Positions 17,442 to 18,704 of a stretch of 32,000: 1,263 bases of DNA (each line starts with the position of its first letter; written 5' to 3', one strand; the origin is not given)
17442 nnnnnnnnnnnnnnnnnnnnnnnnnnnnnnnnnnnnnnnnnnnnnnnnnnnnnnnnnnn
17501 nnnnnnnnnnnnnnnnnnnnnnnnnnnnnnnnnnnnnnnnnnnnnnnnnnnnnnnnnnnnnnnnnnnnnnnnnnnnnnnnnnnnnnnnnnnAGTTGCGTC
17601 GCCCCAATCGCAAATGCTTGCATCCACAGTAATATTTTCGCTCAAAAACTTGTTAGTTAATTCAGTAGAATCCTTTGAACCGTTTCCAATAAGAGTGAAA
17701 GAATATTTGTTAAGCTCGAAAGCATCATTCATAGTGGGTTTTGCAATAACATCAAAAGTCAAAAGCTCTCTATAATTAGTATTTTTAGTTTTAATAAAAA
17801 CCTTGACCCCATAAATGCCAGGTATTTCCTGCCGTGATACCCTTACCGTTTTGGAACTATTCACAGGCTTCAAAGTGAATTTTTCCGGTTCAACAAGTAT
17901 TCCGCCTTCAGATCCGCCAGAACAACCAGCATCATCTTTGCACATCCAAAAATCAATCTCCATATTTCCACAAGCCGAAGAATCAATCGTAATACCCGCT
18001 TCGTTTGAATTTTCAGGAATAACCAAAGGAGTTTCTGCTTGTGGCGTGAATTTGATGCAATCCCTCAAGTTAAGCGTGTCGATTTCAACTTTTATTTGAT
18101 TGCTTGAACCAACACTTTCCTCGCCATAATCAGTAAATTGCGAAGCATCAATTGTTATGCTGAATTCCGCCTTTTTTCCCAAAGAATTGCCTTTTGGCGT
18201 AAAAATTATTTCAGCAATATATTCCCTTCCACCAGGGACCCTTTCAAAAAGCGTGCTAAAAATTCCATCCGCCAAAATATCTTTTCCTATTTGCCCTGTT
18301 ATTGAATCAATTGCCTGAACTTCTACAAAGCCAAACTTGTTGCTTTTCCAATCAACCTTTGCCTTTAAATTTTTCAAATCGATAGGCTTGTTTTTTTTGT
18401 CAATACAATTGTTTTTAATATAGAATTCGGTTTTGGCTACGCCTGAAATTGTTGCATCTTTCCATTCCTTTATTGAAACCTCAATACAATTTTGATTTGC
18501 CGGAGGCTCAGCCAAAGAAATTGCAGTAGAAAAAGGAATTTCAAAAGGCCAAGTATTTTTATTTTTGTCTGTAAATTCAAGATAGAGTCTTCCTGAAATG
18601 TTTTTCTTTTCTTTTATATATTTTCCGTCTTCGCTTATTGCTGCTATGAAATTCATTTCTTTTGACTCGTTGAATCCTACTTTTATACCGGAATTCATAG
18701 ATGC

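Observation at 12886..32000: Three tandem giant paralogous membrane proteins plus five coupled small membrane proteins: candidate undescribed cell-surface or membrane apparatus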

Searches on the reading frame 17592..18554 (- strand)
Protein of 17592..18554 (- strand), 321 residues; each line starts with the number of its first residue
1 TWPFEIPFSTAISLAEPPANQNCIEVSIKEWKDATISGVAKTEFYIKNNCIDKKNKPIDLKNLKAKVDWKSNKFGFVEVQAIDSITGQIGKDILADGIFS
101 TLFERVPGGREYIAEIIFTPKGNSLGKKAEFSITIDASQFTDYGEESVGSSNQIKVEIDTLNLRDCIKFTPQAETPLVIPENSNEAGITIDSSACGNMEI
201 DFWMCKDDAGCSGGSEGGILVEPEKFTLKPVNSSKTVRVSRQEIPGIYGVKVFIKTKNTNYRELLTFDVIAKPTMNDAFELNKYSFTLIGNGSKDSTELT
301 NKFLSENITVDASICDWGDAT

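Call 102: search_solved_structures(query=A5, max_evalue=10)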
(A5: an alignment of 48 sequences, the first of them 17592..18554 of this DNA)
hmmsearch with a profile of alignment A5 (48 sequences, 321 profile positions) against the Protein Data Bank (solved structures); distinct sequences matched with E-value up to 10: 6.
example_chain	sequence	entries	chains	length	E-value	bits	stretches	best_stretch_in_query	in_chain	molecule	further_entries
1suj_A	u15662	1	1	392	0.022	17.2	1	249-311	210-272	cone arrestin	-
8q7s_B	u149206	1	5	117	0.24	13.8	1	169-222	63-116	VHH Antibody Re21H01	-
2ekx_A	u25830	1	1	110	0.89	11.9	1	217-287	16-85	Cytoplasmic tyrosine-protein kinase BMX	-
9cuy_c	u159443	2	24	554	1.2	11.5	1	196-252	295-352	Short tail fiber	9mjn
6htf_A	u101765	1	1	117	1.4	11.3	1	227-286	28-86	Tyrosine-protein kinase BTK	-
2ge9_A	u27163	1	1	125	1.7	11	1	228-286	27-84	Tyrosine-protein kinase BTK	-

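Call 103: search_protein_families(library=pfam, alignment_id=A5, max_evalue=1)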
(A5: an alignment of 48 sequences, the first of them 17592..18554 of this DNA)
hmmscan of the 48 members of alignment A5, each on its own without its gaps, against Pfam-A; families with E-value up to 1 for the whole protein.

A. member 1, window:17592-18554:- (321 aa): 0 families

B. families by the number of members that match (of 48 scanned): 27 families (the first 25 are shown)
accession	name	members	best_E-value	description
PF10651.15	BppU_N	5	0.0015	BppU N-terminal domain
PF21633.3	MOV-10_Ig-like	1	0.00087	Helicase MOV-10, Ig-like domain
PF00325.26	Crp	1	0.003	Bacterial regulatory proteins, crp family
PF07495.19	Y_Y_Y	1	0.0067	Y_Y_Y domain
PF17963.7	Big_9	1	0.014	Bacterial Ig domain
PF14059.11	DUF4251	1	0.014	Domain of unknown function (DUF4251)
PF18711.7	TxDE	1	0.018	Toxoflavin-degrading enzyme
PF17936.7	Big_6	1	0.027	Bacterial Ig domain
PF19076.6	CshA_repeat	1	0.03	Surface adhesin CshA repetitive domain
PF24383.1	DUF7539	1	0.054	Family of unknown function (DUF7539)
PF07523.18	Big_3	1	0.077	Bacterial Ig-like domain (group 3)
PF05981.17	CreA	1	0.086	CreA protein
PF19077.6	Big_13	1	0.099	Bacterial Ig-like domain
PF16217.10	M64_N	1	0.1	Peptidase M64 N-terminus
PF05506.17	PLipase_C_C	1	0.11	Bacterial phospholipase C, C-terminal domain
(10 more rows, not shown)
